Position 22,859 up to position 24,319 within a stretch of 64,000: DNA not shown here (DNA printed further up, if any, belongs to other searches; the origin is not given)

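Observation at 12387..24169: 11-subunit complex I without NuoEFG, divergent from a ferredoxin and RnfC/PduS-like flavoprotein: candidate alternative electron-input module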

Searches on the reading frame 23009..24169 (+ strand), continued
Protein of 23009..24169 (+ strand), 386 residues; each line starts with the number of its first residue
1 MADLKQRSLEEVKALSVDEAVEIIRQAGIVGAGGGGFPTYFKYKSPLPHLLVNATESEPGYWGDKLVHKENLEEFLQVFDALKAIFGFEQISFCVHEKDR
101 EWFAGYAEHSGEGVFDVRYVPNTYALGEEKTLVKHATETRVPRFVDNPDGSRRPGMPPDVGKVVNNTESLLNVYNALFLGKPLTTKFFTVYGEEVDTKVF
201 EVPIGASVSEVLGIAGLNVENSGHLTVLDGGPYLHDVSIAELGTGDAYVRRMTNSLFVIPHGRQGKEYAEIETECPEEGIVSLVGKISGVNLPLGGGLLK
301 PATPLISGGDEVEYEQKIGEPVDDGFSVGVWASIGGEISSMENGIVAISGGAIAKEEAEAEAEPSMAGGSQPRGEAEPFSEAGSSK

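Call 35: find_encoding_contigs(protein=P0278, flank=10000, max_places=2)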
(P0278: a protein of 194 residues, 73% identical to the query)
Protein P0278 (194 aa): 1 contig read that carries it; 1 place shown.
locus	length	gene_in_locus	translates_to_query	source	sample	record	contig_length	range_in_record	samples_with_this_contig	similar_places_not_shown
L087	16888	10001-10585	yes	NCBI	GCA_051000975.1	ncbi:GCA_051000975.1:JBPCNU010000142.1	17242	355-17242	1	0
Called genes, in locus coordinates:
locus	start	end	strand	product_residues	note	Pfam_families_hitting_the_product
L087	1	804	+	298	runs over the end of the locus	PF00231:ATP-synt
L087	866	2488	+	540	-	PF02874:ATP-synt_ab_N, PF00006:ATP-synt_ab, PF22919:ATP-synt_VA_C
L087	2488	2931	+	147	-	PF02823:ATP-synt_DE_N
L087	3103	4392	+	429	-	PF00275:EPSP_synthase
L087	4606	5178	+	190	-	PF01546:Peptidase_M20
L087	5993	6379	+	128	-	PF00507:Oxidored_q4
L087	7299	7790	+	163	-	PF00329:Complex1_30kDa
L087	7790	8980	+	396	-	PF00346:Complex1_49kDa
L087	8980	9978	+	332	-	PF00146:NADHdh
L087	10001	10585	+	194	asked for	PF13183:Fer4_8 (faint), PF00037:Fer4 (weak), PF12797:Fer4_2 (faint), PF13237:Fer4_10 (weak), PF14697:Fer4_21 (weak), PF12838:Fer4_7, PF13187:Fer4_9 (weak), PF00037:Fer4 (weak), +2 more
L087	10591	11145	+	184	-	PF00499:Oxidored_q3, PF13244:MbhD (weak)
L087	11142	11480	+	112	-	PF00420:Oxidored_q2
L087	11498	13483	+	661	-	PF00662:Proton_antipo_N, PF00361:Proton_antipo_M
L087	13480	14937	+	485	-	PF00361:Proton_antipo_M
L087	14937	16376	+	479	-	PF00361:Proton_antipo_M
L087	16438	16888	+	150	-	PF00483:NTP_transferase, PF12804:NTP_transf_3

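Call 37: predict_structure(alignment_id=A1)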
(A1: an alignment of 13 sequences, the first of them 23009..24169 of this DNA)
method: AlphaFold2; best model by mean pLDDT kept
length: 386 residues; sequences in the alignment: 13
mean_pLDDT: 84.9   pTM: 0.85
mean pLDDT of the five models: 84.9, 83.6, 82.2, 81.5, 78.1
residues with pLDDT >= 90: 238; 70-90: 90; 50-70: 21; < 50: 37
segments of 3 or more residues with pLDDT < 50: 1-3, 354-359, 361-386
pLDDT, mean of each block of 10 residues (from residue 1): 74 97 95 67 90 81 91 97 96 92 92 90 71 92 93 92 92 97 94 91 95 92 89 78 74 90 82 86 94 90 97 97 94 96 93 50 38 37 38
secondary structure, 60 per line:
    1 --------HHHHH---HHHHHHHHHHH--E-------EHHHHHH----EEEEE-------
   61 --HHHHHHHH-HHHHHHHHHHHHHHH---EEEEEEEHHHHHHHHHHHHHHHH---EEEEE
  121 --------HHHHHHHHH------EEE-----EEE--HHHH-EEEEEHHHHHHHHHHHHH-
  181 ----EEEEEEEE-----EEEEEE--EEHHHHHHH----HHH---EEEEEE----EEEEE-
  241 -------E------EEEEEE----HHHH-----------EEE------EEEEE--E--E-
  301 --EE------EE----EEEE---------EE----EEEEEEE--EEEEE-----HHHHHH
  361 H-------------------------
elements in order: H9-13 H17-27 H39-44 E49-53 H63-70 H72-86 E90-96 H97-112 E116-120 H129-137 E144-146 E152-154 H157-160 E162-166 H167-179 E185-192 E198-203 H208-214 E225-230 E235-239 E255-260 H265-268 E280-282 E289-293 E317-320 E336-342 E345-349 H355-361

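Call 40: find_homologous_proteins(query=L018:10001-11158:+, max_evalue=1e-30)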
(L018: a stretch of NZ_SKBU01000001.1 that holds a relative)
Query L018:10001-11158:+ (385 aa): 972 proteins with E <= 1e-30 among 8000 candidates; the best 120 are listed.
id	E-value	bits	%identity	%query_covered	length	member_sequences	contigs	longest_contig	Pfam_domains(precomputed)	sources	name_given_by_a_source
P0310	1.6e-251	852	100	100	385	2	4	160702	PF13375.13,PF01512.23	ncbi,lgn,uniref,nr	ncbi:proton-conducting membrane transporter [Rubrobacter taiwanensis]|uniref:Proton-conducting membr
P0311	2.9e-221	752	87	99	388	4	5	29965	PF13375.13,PF01512.23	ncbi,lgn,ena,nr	ncbi:MAG: proton-conducting membrane transporter [Rubrobacter sp.]|nr:proton-conducting membrane tra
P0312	1.1e-219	747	86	97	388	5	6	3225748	PF13375.13,PF01512.23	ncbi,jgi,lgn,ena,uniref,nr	ncbi:Respiratory-chain NADH dehydrogenase domain, 51 kDa subunit [Rubrobacter xylanophilus DSM 9941]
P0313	8.7e-213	724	84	99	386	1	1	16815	PF13375.13,PF01512.23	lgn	-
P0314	1.7e-212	723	84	99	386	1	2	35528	PF13375.13,PF01512.23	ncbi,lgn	ncbi:MAG: proton-conducting membrane transporter [Actinomycetota bacterium]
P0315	6.6e-201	685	77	100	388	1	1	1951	PF13375.13,PF01512.23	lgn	-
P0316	1.8e-200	684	78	100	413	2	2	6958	PF13375.13,PF01512.23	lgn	-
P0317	1.8e-198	677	78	97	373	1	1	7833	PF13375.13,PF01512.23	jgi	jgi:Na+-translocating ferredoxin:NAD+ oxidoreductase subunit C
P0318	2.9e-198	676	77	100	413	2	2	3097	PF13375.13,PF01512.23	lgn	-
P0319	2.8e-197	673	77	100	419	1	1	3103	PF13375.13,PF01512.23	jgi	jgi:electron transport complex protein RnfC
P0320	1.6e-196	671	76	100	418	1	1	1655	PF13375.13,PF01512.23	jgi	-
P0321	3.0e-196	670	76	98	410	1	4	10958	PF13375.13,PF01512.23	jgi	jgi:Na+-translocating ferredoxin:NAD+ oxidoreductase subunit C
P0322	4.7e-196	669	76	100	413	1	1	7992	PF13375.13,PF01512.23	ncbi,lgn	-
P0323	1.0e-195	668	76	100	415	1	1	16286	PF13375.13,PF01512.23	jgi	jgi:electron transport complex protein RnfC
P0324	2.1e-195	667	75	100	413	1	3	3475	PF13375.13,PF01512.23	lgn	-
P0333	1.1e-174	599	69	99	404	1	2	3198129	PF13375.13,PF01512.23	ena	-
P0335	1.3e-170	585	68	98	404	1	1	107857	PF13375.13,PF01512.23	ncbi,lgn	ncbi:MAG: proton-conducting membrane transporter [Rubrobacteraceae bacterium]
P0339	1.6e-166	572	66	99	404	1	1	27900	PF01512.23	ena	-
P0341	9.8e-165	566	69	94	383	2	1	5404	PF13375.13,PF01512.23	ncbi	ncbi:hypothetical protein BH24ACT21_BH24ACT21_14710 [soil metagenome]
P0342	1.1e-163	563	66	100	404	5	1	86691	PF13375.13,PF01512.23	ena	-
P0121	2.3e-157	542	65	96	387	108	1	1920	PF13375.13,PF01512.23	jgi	jgi:electron transport complex protein RnfC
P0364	7.8e-156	537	65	100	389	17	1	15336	PF13375.13,PF01512.23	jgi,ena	-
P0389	3.4e-154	531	63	100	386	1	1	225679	PF01512.23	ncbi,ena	-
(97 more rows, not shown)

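Call 41: find_encoding_contigs(protein=P0312, flank=10000, max_places=2)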
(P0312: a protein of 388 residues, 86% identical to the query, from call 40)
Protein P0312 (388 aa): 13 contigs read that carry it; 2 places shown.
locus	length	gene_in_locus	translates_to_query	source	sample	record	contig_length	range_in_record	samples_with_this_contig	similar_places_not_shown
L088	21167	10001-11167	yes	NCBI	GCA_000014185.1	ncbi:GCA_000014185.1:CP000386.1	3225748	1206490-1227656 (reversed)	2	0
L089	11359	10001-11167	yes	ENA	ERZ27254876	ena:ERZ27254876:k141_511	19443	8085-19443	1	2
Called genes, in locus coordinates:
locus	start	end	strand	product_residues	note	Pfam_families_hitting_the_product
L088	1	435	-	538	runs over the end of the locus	PF12838:Fer4_7 (faint), PF13237:Fer4_10, PF13247:Fer4_11, PF14711:Nitr_red_bet_C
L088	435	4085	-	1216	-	PF14710:Nitr_red_alph_N, PF00384:Molybdopterin, PF28599:NarG_dom_V, PF01568:Molydop_binding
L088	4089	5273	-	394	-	PF07690:MFS_1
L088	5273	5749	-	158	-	PF13664:DUF4149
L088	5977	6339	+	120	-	PF07883:Cupin_2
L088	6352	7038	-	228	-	PF13545:HTH_Crp_2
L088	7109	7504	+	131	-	PF07883:Cupin_2 (weak)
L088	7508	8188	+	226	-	PF01814:Hemerythrin (faint)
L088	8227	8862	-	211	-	PF00578:AhpC-TSA (faint)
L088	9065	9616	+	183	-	PF13183:Fer4_8 (faint), PF12797:Fer4_2 (faint), PF00037:Fer4 (weak), PF13237:Fer4_10, PF14697:Fer4_21, PF12838:Fer4_7, PF13187:Fer4_9 (weak), PF00037:Fer4 (weak), +2 more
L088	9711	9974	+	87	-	PF12838:Fer4_7 (faint), PF13237:Fer4_10 (faint), PF14697:Fer4_21 (faint), PF12800:Fer4_4 (faint), PF00037:Fer4 (weak)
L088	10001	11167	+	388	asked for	PF01512:Complex1_51K, PF13375:RnfC_N (faint)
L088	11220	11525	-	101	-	PF00111:Fer2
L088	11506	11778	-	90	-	PF02566:OsmC (weak)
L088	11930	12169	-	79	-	PF00037:Fer4 (weak)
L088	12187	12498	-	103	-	PF01883:FeS_assembly_P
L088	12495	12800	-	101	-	-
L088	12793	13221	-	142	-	-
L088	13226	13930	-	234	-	PF04405:ScdA_N, PF01814:Hemerythrin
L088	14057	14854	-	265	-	PF13649:Methyltransf_25 (weak), PF08241:Methyltransf_11 (weak)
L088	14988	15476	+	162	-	PF01814:Hemerythrin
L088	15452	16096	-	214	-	PF01135:PCMT, PF13847:Methyltransf_31, PF08241:Methyltransf_11, PF13649:Methyltransf_25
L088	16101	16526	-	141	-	PF01243:PNPOx_N, PF12900:Pyridox_ox_2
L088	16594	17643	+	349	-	PF00180:Iso_dh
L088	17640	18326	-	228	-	PF00535:Glycos_transf_2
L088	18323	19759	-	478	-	PF00884:Sulfatase, PF01663:Phosphodiest, PF01676:Metalloenzyme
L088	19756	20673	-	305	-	PF03706:LPG_synthase_TM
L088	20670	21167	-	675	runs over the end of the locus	PF13231:PMT_2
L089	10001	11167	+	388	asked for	PF01512:Complex1_51K, PF13375:RnfC_N (faint)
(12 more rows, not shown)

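Call 42: fold_search(model_id=the predicted structure, library=pdb)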
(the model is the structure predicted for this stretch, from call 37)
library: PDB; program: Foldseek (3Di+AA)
matches with E <= 10: 1206; with E <= 0.001: 125
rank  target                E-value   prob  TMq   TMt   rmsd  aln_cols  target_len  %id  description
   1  8rbm_C                6.1e-17  1.00  0.56  0.49   2.7       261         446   24  Cryo-EM structure of the NADH:ferredoxin oxidoreductase RNF from Azotobacter vinelandii, ferricyanide oxidized (released 2024-06-26)
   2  8rbq_C                8.2e-17  1.00  0.56  0.45   2.8       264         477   24  Cryo-EM structure of the NADH:ferredoxin oxidoreductase RNF from Azotobacter vinelandii, dithionite reduced (released 2024-06-26)
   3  8ahx_C                1.9e-16  1.00  0.56  0.46   2.7       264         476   24  Cryo-EM structure of the nitrogen-fixation associated NADH:ferredoxin oxidoreductase RNF from Azotobacter vinelandii (released 2023-11-01)
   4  9eri_C                1.8e-15  1.00  0.57  0.50   5.8       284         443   22  Cryo-EM structure of sodium pumping Rnf complex from Acetobacterium woodii bound to NADH (released 2025-03-05)
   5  7zc6_C                6.0e-15  1.00  0.56  0.50   5.6       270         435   28  Na+ - translocating ferredoxin: NAD+ reductase (Rnf) of C. tetanomorphum (released 2022-09-28)
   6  7q4w_B                6.7e-12  1.00  0.52  0.44   4.3       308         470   21  CryoEM structure of electron bifurcating Fe-Fe hydrogenase HydABC complex A. woodii in the oxidised state (released 2023-02-15)
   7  7p92_B                2.4e-11  1.00  0.51  0.33   4.6       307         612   19  TmHydABC- T. maritima bifurcating hydrogenase with bridge domain up (released 2022-09-14)
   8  7p8n_b                3.8e-11  1.00  0.49  0.35   5.9       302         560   19  TmHydABC- T. maritima hydrogenase with bridge closed (released 2022-09-14)
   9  2fug_1                4.6e-11  1.00  0.49  0.44   5.2       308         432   19  Crystal structure of the hydrophilic domain of respiratory complex I from Thermus thermophilus (released 2006-02-14)
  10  7p61_F                4.9e-11  1.00  0.50  0.44   6.8       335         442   22  Complex I from E. coli, DDM-purified, with NADH, Resting state (released 2022-09-21)
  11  9smf_F                5.2e-11  1.00  0.50  0.45   5.7       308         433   19  Reduced bovine complex I in lipid nanodisc, NADH-active-Q10 (released 2026-03-18)
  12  6saq_B                6.2e-11  1.00  0.51  0.47   5.2       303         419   21  wild-type NuoEF from Aquifex aeolicus bound to NADH-OH (released 2020-07-22)
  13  6hl4_D                7.5e-11  1.00  0.49  0.46   5.7       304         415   20  wild-type NuoEF from Aquifex aeolicus - reduced form (released 2019-06-26)
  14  6q9k_B                7.9e-11  1.00  0.50  0.47   5.2       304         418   21  Crystal structure of reduced Aquifex aeolicus NADH-quinone oxidoreductase subunits NuoE and NuoF S96M bound to NADH (released 2019-06-26)
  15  6hl3_D                8.4e-11  1.00  0.49  0.46   6.0       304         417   21  wild-type NuoEF from Aquifex aeolicus - oxidized form bound to NAD+ (released 2019-06-26)
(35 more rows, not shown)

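Call 43: list_cluster_members(proteins=[P0271, P0276, P0275, P0277, P0279, P0282, P0288, P0292, L088:9065-9616:+, P0287])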
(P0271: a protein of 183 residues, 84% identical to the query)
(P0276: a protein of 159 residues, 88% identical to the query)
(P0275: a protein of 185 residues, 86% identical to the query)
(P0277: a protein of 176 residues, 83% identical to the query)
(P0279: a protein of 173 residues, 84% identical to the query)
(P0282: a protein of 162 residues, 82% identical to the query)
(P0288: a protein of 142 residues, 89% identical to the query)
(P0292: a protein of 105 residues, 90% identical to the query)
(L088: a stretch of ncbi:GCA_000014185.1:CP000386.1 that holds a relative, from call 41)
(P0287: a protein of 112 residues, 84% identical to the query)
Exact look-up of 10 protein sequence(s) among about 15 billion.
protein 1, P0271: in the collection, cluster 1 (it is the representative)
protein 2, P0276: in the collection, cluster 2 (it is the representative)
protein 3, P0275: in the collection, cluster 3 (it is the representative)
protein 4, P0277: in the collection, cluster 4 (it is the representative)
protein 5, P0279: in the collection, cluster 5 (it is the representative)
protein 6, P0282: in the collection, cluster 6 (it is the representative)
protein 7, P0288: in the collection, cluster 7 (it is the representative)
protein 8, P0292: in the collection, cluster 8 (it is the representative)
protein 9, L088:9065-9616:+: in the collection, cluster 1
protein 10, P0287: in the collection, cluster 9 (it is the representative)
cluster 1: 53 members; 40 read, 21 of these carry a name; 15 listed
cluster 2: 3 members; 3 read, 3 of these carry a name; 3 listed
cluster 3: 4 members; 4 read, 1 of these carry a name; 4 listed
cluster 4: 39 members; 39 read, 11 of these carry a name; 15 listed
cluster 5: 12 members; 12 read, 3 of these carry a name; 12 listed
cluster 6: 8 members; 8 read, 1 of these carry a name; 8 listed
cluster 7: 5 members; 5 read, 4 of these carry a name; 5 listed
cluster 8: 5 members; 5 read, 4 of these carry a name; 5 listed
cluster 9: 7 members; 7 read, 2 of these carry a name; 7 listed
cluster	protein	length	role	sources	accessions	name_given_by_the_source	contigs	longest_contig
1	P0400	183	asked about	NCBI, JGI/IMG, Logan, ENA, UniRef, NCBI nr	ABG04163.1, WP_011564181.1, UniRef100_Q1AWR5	4Fe-4S ferredoxin, iron-sulfur binding protein [Rubrobacter xylanophilus DSM 9941] | NADH-quinone oxidoreductase subunit I n=1 Tax=Rubrobacter xylanophilus (strain DSM 9941 / ... | NADH-quinone oxidoreductase subunit I [Rubrobacter xylanophilus]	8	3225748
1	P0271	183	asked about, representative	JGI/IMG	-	NADH-quinone oxidoreductase subunit I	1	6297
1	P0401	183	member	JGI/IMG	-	NADH-quinone oxidoreductase subunit I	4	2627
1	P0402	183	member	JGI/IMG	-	NADH-quinone oxidoreductase subunit I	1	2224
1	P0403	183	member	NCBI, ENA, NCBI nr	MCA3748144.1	MAG: NADH-quinone oxidoreductase subunit I [Rubrobacter sp.] | NADH-quinone oxidoreductase subunit I [Rubrobacter sp.]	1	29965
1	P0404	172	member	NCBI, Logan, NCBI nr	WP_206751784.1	NuoI/complex I 23 kDa subunit family protein [Rubrobacter xylanophilus] | NADH-quinone oxidoreductase subunit I [Rubrobacter xylanophilus]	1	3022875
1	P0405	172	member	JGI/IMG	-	NADH-quinone oxidoreductase subunit I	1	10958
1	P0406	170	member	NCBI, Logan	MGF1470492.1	MAG: NuoI/complex I 23 kDa subunit family protein [Rubrobacteraceae bacterium]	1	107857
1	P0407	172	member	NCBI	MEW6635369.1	MAG: NADH-quinone oxidoreductase subunit I [Actinomycetota bacterium]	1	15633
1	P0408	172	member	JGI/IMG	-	NADH-quinone oxidoreductase subunit I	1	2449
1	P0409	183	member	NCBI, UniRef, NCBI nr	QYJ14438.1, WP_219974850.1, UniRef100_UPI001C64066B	NAD(P)H-quinone oxidoreductase subunit I, chloroplastic [Rubrobacter xylanophilus DSM ... | NuoI/complex I 23 kDa subunit family protein n=1 Tax=Rubrobacter xylanophilus TaxID=49319 ... | NADH-quinone oxidoreductase subunit I [Rubrobacter xylanophilus]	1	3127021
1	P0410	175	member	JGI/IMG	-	NADH-quinone oxidoreductase subunit I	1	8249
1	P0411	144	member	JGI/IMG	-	NADH-quinone oxidoreductase subunit I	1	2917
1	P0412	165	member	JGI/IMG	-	NADH-quinone oxidoreductase subunit I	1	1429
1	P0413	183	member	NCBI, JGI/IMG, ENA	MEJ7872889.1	MAG: NADH-quinone oxidoreductase subunit I [Rubrobacteraceae bacterium]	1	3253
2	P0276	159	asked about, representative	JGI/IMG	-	NADH-quinone oxidoreductase subunit I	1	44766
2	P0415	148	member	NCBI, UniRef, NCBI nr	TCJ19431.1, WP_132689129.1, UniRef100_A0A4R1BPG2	NADH-quinone oxidoreductase subunit I [Rubrobacter taiwanensis] | NADH-quinone oxidoreductase subunit I n=1 Tax=Rubrobacter taiwanensis TaxID=185139 ...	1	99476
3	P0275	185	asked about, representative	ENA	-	-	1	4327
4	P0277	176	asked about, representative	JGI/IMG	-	NADH-quinone oxidoreductase subunit I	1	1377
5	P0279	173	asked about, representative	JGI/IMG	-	-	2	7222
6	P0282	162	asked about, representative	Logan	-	-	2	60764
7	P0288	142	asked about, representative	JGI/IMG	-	NADH-quinone oxidoreductase subunit I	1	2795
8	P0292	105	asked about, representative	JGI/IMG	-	NADH-quinone oxidoreductase subunit I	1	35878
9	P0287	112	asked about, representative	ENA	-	-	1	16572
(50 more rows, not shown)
